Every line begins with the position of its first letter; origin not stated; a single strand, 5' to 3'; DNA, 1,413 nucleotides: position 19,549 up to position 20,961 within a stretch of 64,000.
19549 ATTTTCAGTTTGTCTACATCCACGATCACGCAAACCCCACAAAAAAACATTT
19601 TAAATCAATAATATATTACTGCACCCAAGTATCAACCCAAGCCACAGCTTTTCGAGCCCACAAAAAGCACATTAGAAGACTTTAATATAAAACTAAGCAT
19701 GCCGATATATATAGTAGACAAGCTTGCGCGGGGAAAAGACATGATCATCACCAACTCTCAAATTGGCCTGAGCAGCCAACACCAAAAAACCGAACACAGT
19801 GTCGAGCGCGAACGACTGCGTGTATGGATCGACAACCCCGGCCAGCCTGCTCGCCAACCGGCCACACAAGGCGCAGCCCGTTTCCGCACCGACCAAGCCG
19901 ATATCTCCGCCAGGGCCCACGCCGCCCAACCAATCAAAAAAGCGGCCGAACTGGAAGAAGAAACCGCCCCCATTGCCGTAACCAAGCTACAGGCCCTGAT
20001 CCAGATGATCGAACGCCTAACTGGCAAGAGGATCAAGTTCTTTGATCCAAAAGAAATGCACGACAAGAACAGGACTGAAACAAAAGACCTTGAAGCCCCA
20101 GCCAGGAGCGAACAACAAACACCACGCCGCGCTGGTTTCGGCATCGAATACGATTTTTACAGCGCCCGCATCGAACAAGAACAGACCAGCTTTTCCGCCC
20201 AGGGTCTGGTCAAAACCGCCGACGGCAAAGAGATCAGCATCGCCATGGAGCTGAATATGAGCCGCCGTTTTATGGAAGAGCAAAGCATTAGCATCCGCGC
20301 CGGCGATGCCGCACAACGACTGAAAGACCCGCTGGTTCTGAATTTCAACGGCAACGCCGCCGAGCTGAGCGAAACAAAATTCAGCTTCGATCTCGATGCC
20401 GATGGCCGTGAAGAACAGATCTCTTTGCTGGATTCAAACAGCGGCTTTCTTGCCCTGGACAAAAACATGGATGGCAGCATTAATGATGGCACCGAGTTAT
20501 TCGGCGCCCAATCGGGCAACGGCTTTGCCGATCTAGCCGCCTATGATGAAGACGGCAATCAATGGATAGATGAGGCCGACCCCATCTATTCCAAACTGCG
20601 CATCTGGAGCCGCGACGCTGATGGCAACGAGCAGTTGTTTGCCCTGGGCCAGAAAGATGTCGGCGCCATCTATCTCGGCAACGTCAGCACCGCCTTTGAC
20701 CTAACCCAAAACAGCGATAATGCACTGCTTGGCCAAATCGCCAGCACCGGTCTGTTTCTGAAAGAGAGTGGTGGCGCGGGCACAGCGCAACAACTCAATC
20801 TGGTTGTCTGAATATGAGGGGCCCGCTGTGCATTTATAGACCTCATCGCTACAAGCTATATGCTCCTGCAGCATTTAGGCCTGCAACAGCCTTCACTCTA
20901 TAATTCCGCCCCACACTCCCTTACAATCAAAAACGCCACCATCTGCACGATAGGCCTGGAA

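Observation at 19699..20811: Orphan EF-hand/dockerin-like calcium-loop protein transcribed divergently from an Hpt-REC-REC-GGDEF regulator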

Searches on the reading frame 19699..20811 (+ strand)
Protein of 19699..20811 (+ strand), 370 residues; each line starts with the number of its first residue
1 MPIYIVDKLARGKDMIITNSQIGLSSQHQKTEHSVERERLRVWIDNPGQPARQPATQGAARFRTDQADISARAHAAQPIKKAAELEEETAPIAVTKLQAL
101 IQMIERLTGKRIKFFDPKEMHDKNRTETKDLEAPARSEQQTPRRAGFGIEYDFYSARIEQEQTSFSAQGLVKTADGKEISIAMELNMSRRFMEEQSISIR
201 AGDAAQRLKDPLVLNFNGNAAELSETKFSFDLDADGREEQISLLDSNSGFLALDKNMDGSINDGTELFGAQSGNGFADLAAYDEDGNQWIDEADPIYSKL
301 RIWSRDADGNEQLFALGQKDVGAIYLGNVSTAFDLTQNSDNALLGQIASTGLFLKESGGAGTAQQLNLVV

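Call 3: search_protein_families(library=pfam, proteins=[window:19699-20811:+], max_evalue=1)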
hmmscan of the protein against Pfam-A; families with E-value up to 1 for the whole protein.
window:19699-20811:+ (370 aa): 0 families

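Call 4: search_protein_families(library=ncbifam, proteins=[window:19699-20811:+], max_evalue=1)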
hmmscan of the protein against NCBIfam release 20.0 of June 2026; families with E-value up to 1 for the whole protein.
window:19699-20811:+ (370 aa): 0 families

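Call 5: find_homologous_proteins(query=window:19699-20811:+)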
Query window:19699-20811:+ (370 aa): 5016 proteins with E <= 0.001 among 8000 candidates; the best 120 are listed.
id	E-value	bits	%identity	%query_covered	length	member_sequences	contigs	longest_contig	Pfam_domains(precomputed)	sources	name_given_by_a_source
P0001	8.1e-228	773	100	96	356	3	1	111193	PF28292.1,PF26745.1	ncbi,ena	-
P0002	1.3e-192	658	85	96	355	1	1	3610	PF28292.1,PF26745.1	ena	-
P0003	3.6e-191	653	85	96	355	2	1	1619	PF28292.1,PF26745.1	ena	-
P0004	1.7e-179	615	81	96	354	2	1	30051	PF26745.1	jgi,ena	-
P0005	6.1e-165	567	76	96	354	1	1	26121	PF28292.1,PF26745.1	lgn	-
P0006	6.8e-153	527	69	96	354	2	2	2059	PF28292.1,PF26745.1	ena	-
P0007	8.1e-153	527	68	96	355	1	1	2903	PF28292.1,PF26745.1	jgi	-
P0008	1.5e-152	526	68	96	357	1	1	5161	PF28292.1,PF26745.1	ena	-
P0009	1.1e-151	523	69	96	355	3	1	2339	PF28292.1,PF26745.1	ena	-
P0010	2.1e-148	512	67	96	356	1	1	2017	PF28292.1,PF26745.1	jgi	jgi:hypothetical protein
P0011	1.3e-142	493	65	96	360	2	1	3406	PF28292.1,PF26745.1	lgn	-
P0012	9.4e-142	491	64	96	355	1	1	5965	PF26745.1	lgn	-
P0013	7.3e-138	478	65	96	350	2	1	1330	PF28292.1,PF26745.1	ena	-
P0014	3.5e-132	459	60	96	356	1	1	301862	PF28292.1,PF26745.1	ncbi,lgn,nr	ncbi:MAG: hypothetical protein HY272_10155 [Gammaproteobacteria bacterium]|nr:hypothetical protein [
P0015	8.4e-132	458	60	100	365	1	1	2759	PF28292.1,PF26745.1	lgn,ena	-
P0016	3.3e-123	430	61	96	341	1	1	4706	PF28292.1,PF26745.1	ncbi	-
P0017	3.1e-118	413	54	96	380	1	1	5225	PF28292.1,PF26745.1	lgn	-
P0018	9.7e-115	402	53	96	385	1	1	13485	PF28292.1,PF26745.1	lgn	-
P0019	9.0e-112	392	54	96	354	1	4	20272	PF28292.1,PF26745.1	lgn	-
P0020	1.2e-111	392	55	96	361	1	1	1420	PF28292.1,PF26745.1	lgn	-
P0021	2.8e-111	390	54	96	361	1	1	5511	PF28292.1,PF26745.1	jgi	jgi:hypothetical protein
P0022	1.0e-110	389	52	96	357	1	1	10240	PF28292.1,PF26745.1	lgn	-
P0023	8.5e-110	386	53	96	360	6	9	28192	PF28292.1,PF26745.1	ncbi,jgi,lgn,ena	jgi:hypothetical protein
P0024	7.1e-108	379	52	96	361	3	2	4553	PF28292.1,PF26745.1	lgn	-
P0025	1.1e-107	379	52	96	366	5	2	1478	PF28292.1,PF26745.1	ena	-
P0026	2.7e-107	377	53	96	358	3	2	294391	PF28292.1,PF26745.1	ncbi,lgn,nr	ncbi:MAG: VCBS repeat-containing protein [Gammaproteobacteria bacterium]|nr:VCBS repeat-containing p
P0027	4.0e-107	377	52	96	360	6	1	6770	PF28292.1,PF26745.1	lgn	-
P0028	6.1e-107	376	52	96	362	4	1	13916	PF28292.1,PF26745.1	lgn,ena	-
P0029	1.4e-106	375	52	96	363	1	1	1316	PF28292.1,PF26745.1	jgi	jgi:hypothetical protein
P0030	1.4e-106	375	53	96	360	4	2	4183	PF28292.1,PF26745.1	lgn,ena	-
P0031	1.6e-106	375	54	96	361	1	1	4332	PF28292.1,PF26745.1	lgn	-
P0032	3.0e-106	374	53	96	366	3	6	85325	PF28292.1,PF26745.1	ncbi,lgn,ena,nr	ncbi:MAG: VCBS repeat-containing protein [Candidatus Competibacteraceae bacterium]|nr:VCBS repeat-co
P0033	5.8e-106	373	52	96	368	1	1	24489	PF28292.1,PF26745.1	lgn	-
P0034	6.4e-106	373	51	96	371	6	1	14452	PF28292.1,PF26745.1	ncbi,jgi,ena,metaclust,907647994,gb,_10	metaclust:\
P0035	1.2e-105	372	52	93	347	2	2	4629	PF28292.1,PF26745.1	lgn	-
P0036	2.0e-105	371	52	96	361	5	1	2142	PF28292.1,PF26745.1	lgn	-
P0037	2.6e-105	371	53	96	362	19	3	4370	PF28292.1,PF26745.1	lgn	-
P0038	3.4e-105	370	51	96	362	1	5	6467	PF28292.1,PF26745.1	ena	-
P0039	4.2e-105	370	51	96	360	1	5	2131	PF28292.1,PF26745.1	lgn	-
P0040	8.1e-105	369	50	96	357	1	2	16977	PF26745.1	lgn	-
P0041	1.1e-104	369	51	96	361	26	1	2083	PF28292.1,PF26745.1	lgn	-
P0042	1.2e-104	369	50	96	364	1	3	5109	PF28292.1,PF26745.1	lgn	-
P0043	1.5e-104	368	50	96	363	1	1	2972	PF28292.1,PF26745.1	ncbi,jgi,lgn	jgi:hypothetical protein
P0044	4.0e-104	367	49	96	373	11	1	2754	PF28292.1,PF26745.1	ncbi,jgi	-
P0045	4.1e-104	367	51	96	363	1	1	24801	PF28292.1,PF26745.1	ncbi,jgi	-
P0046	1.1e-103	365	50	96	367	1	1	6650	PF28292.1,PF26745.1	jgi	jgi:hypothetical protein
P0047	1.9e-103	365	51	96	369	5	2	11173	PF28292.1,PF26745.1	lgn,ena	-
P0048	2.8e-103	364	53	96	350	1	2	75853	PF28292.1,PF26745.1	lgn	-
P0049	3.9e-103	364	50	96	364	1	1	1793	PF28292.1,PF26745.1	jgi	-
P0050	6.4e-103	363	50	96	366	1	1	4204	PF28292.1,PF26745.1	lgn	-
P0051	7.4e-103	363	51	96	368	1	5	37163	PF28292.1,PF26745.1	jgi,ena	-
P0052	8.1e-103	363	50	96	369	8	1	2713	PF28292.1,PF26745.1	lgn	-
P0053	2.0e-102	361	49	96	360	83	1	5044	PF28292.1,PF26745.1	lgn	-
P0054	2.0e-102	361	50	96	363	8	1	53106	PF28292.1,PF26745.1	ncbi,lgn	ncbi:MAG: VCBS repeat-containing protein [Candidatus Competibacteraceae bacterium]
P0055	3.4e-102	360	49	96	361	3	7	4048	PF28292.1,PF26745.1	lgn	-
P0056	6.5e-102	360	50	96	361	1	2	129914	PF28292.1,PF26745.1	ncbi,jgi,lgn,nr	ncbi:MAG TPA: VCBS repeat-containing protein [Candidatus Competibacter sp.]|nr:VCBS repeat-containin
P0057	8.5e-102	359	50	96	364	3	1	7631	PF28292.1,PF26745.1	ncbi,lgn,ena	-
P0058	8.5e-102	359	50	96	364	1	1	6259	PF28292.1,PF26745.1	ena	-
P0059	1.2e-101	359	50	96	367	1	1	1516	PF28292.1,PF26745.1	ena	-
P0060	1.2e-101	359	51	96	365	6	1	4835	PF28292.1,PF26745.1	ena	-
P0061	1.4e-101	358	51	96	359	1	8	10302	PF28292.1,PF26745.1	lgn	-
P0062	1.4e-101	358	52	96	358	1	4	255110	PF28292.1,PF26745.1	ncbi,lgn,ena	-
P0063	1.4e-101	358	54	84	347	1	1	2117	PF28292.1,PF26745.1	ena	-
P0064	1.5e-101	358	49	96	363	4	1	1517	PF28292.1,PF26745.1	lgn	-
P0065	1.7e-101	358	50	96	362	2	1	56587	PF28292.1,PF26745.1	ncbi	-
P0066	2.1e-101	358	49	96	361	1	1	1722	PF28292.1,PF26745.1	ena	-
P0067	2.1e-101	358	50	96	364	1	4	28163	PF28292.1,PF26745.1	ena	-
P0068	2.3e-101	358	51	96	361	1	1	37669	PF28292.1,PF26745.1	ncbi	-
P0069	3.1e-101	357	50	96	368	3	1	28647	PF28292.1,PF26745.1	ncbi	-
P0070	3.2e-101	357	51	96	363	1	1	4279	PF28292.1,PF26745.1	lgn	-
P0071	3.5e-101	357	51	96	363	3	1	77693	PF26745.1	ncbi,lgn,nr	ncbi:MAG: hypothetical protein U5O69_05535 [Candidatus Competibacteraceae bacterium]|nr:hypothetical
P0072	5.5e-101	357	50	96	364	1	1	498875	PF28292.1,PF26745.1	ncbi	-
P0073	5.6e-101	357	50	96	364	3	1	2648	PF28292.1,PF26745.1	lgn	-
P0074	5.6e-101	357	51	96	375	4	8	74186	PF28292.1,PF26745.1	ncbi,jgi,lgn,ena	jgi:hypothetical protein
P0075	7.5e-101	356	50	96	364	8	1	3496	PF28292.1,PF26745.1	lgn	-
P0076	7.8e-101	356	52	96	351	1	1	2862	PF28292.1,PF26745.1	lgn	-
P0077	1.1e-100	356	49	96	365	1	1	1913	PF28292.1,PF26745.1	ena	-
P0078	1.9e-100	355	48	99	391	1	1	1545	PF28292.1,PF26745.1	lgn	-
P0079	2.3e-100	354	49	96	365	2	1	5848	PF28292.1,PF26745.1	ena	-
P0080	2.4e-100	354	49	96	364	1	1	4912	PF28292.1,PF26745.1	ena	-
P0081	2.6e-100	354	49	96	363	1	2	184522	PF28292.1,PF26745.1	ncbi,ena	-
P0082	2.9e-100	354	52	85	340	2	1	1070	PF28292.1,PF26745.1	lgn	-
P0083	3.0e-100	354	51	96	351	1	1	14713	PF28292.1,PF26745.1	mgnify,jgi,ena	mgnify:FL=1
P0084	3.3e-100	354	51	96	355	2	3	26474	PF28292.1,PF26745.1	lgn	-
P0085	3.7e-100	354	48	96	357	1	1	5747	PF26745.1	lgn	-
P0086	3.8e-100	354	50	96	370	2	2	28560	PF28292.1,PF26745.1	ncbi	-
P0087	4.4e-100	354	48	96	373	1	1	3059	PF26745.1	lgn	-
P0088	4.8e-100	353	51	96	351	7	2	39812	PF28292.1,PF26745.1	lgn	-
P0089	6.9e-100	353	48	96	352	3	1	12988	PF26745.1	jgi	-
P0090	1.3e-99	352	50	97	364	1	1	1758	PF26745.1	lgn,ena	-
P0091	1.4e-99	352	49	96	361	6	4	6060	PF26745.1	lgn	-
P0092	1.4e-99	352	50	96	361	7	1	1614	PF28292.1,PF26745.1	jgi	jgi:hypothetical protein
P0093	1.7e-99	352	51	96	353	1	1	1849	PF28292.1,PF26745.1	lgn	-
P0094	1.7e-99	352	50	96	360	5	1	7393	PF28292.1,PF26745.1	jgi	-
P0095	1.8e-99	352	51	96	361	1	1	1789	PF28292.1,PF26745.1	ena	-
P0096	2.9e-99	351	49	96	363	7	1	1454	PF28292.1,PF26745.1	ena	-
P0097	3.7e-99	351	51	96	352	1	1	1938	PF28292.1,PF26745.1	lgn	-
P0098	4.4e-99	350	50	96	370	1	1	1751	PF28292.1,PF26745.1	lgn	-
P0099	6.0e-99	350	54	83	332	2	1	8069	PF28292.1,PF26745.1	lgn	-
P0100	7.5e-99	350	51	96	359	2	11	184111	PF28292.1,PF26745.1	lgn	-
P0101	8.2e-99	349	51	96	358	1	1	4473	PF26745.1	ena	-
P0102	1.1e-98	349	53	83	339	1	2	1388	PF28292.1,PF26745.1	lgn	-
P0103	1.1e-98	349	51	96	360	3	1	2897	PF28292.1,PF26745.1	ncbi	-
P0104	1.4e-98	349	50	96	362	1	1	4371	PF26745.1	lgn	-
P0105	2.0e-98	348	51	96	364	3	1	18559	PF28292.1,PF26745.1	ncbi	-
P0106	3.3e-98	347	48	96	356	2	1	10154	PF28292.1,PF26745.1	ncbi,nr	ncbi:MAG: hypothetical protein H6R26_116 [Proteobacteria bacterium]|nr:hypothetical protein [Pseudom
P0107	3.6e-98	347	55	84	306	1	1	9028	PF28292.1,PF26745.1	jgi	-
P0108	4.2e-98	347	50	96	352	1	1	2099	PF28292.1,PF26745.1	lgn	-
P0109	4.9e-98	347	49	96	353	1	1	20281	PF28292.1,PF26745.1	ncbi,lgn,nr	ncbi:MAG: hypothetical protein Q8O37_14900 [Sulfuricellaceae bacterium]|nr:hypothetical protein [Sul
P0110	5.3e-98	347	49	96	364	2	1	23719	PF28292.1,PF26745.1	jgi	-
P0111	5.5e-98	347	50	98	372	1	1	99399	PF26745.1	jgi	jgi:hypothetical protein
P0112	6.8e-98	346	50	96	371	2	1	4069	PF28292.1,PF26745.1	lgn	-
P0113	7.3e-98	346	50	96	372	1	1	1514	PF28292.1,PF26745.1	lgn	-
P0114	9.8e-98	346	50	96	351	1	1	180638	PF28292.1,PF26745.1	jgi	jgi:hypothetical protein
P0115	1.3e-97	345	48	96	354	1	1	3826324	PF28292.1,PF26745.1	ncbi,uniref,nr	ncbi:hypothetical protein SKTS_32230 [Sulfurimicrobium lacus]|uniref:VCBS repeat-containing protein 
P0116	1.4e-97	345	49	96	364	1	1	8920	PF28292.1,PF26745.1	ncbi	-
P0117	1.9e-97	345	49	96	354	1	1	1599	PF28292.1,PF26745.1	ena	-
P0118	2.3e-97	345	50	96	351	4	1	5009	PF28292.1,PF26745.1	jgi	jgi:hypothetical protein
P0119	2.9e-97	344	48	96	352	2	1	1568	PF26745.1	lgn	-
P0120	3.3e-97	344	50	96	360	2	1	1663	PF28292.1,PF26745.1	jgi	jgi:hypothetical protein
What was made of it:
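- Checked: Homologs begin there (call 5: 96% query coverage, lengths about 355).
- NCBI calls some members 'VCBS repeat-containing' (call 5).
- Tried and rejected: It is most similar to gammaproteobacterial MAGs (call 5).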

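Call 6: search_solved_structures(query=window:19699-20811:+, max_evalue=10, show_alignments=2)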
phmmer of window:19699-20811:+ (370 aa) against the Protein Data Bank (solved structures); distinct sequences matched with E-value up to 10: 2.
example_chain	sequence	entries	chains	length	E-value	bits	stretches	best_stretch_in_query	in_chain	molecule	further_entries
6sjw_A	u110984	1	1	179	7.8e-06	28.8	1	211-358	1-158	Iron-regulated protein FrpC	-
6sjx_A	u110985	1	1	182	1.5e-05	27.9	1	210-358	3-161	Iron-regulated protein FrpC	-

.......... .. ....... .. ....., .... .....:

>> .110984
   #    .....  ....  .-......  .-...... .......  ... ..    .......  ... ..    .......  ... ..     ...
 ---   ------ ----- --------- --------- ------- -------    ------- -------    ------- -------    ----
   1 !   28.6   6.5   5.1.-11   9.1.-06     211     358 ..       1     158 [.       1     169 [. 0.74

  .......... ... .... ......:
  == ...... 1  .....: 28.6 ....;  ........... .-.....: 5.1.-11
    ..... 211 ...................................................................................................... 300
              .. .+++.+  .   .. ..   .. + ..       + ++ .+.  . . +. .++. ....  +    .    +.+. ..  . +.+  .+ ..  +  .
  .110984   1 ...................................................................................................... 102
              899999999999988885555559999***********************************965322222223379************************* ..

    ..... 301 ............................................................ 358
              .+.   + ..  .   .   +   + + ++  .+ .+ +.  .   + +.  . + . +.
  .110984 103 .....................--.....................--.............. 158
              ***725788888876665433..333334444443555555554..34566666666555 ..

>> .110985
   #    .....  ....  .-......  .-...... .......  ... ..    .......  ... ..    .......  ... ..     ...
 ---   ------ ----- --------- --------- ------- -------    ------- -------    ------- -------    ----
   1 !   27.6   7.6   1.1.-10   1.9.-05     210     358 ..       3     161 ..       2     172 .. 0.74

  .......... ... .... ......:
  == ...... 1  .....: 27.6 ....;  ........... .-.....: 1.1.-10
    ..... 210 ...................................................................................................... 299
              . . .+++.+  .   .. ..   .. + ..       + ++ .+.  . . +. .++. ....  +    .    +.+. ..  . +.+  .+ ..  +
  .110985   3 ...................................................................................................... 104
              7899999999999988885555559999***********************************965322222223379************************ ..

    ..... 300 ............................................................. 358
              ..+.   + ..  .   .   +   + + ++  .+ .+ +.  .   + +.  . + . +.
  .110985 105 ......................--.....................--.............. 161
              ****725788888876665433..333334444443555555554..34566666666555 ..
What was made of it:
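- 20329..20808 (+): Self-processing module (SPM), P197-V356; the protein ends 3 residues after the last strand. phmmer vs PDB E=7.8e-6 (call 6).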

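Call 9: find_encoding_contigs(protein=P0001, flank=10000, max_places=3)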
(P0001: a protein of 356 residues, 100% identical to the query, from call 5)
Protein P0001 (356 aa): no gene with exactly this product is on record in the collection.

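Call 11: find_encoding_contigs(protein=P0115, flank=8000, max_places=2)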
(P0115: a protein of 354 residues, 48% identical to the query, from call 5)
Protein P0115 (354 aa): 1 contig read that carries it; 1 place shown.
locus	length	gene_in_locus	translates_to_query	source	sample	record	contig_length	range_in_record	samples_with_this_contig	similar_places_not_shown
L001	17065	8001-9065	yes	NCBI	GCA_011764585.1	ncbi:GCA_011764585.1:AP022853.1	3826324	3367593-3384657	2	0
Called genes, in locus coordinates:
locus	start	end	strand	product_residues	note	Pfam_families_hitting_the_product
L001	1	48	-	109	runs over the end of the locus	PF04355:BamE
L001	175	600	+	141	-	PF01475:FUR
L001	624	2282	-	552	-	PF02463:SMC_N, PF13476:AAA_23, PF13555:AAA_29 (weak)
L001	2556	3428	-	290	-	PF01513:NAD_kinase, PF20143:NAD_kinase_C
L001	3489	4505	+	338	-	PF01628:HrcA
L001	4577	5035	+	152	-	PF00581:Rhodanese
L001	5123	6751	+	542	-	PF02203:TarH (weak), PF12729:4HB_MCP_1, PF00672:HAMP (weak), PF00015:MCPsignal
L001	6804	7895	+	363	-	PF00762:Ferrochelatase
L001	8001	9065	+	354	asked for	PF28292:DUF8379 (faint), PF26745:SPM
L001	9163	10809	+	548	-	PF00672:HAMP, PF00015:MCPsignal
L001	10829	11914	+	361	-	PF07730:HisKA_3, PF02518:HATPase_c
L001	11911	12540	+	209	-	PF00072:Response_reg, PF00196:GerE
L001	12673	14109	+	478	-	PF00990:GGDEF, PF00563:EAL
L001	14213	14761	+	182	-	PF01025:GrpE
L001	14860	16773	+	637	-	PF00012:HSP70, PF06723:MreB_Mbl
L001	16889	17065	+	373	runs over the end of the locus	PF00226:DnaJ, PF01556:DnaJ_C, PF15777:Anti-TRAP (faint), PF00684:DnaJ_CXXCXGXG, PF27439:DnaJ_C_2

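Call 12: find_encoding_contigs(protein=P0014, flank=8000, max_places=2)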
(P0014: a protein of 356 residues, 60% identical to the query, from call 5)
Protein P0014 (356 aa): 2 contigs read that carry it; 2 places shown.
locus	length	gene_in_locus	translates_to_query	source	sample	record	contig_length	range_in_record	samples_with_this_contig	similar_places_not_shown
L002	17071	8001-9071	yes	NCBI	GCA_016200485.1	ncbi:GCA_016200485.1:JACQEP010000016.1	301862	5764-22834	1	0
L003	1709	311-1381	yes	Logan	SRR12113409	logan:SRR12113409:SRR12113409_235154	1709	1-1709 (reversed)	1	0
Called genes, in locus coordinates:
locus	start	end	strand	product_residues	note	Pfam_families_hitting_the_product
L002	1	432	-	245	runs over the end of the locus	PF00005:ABC_tran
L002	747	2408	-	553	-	PF03109:ABC1, PF27536:UbiB_helical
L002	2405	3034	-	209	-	PF02036:SCP2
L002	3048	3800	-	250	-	PF01209:Ubie_methyltran, PF13489:Methyltransf_23, PF13847:Methyltransf_31, PF08241:Methyltransf_11, PF08242:Methyltransf_12, PF13649:Methyltransf_25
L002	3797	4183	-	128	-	PF06155:GBBH-like_N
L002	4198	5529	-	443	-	PF00493:MCM (faint), PF13191:AAA_16 (faint), PF00004:AAA (weak), PF07728:AAA_5 (weak), PF13401:AAA_22 (faint), PF07724:AAA_2, PF00004:AAA (weak)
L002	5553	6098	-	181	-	PF00227:Proteasome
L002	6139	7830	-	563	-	PF01627:Hpt, PF00072:Response_reg, PF00990:GGDEF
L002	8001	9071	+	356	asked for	PF28292:DUF8379 (faint), PF26745:SPM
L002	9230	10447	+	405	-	PF14306:PUA_2, PF01747:ATP-sulfurylase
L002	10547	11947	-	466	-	PF00089:Trypsin, PF13365:Trypsin_2, PF14685:PDZ_Tricorn (faint), PF00595:PDZ, PF13180:PDZ_2, PF17820:PDZ_6, PF13180:PDZ_2 (weak), PF17820:PDZ_6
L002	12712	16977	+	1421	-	PF14890:Intein_splicing, PF14528:LAGLIDADG_3, PF02867:Ribonuc_red_lgC, PF14890:Intein_splicing, PF14528:LAGLIDADG_3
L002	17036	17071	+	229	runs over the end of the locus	PF12637:TSCPD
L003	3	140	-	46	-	?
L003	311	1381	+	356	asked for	PF28292:DUF8379 (faint), PF26745:SPM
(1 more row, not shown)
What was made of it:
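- Checked: Newer Pfam models PF26745 (SPM) and PF28292 (DUF8379) are precomputed on the homologs (calls 5, 11, 12).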
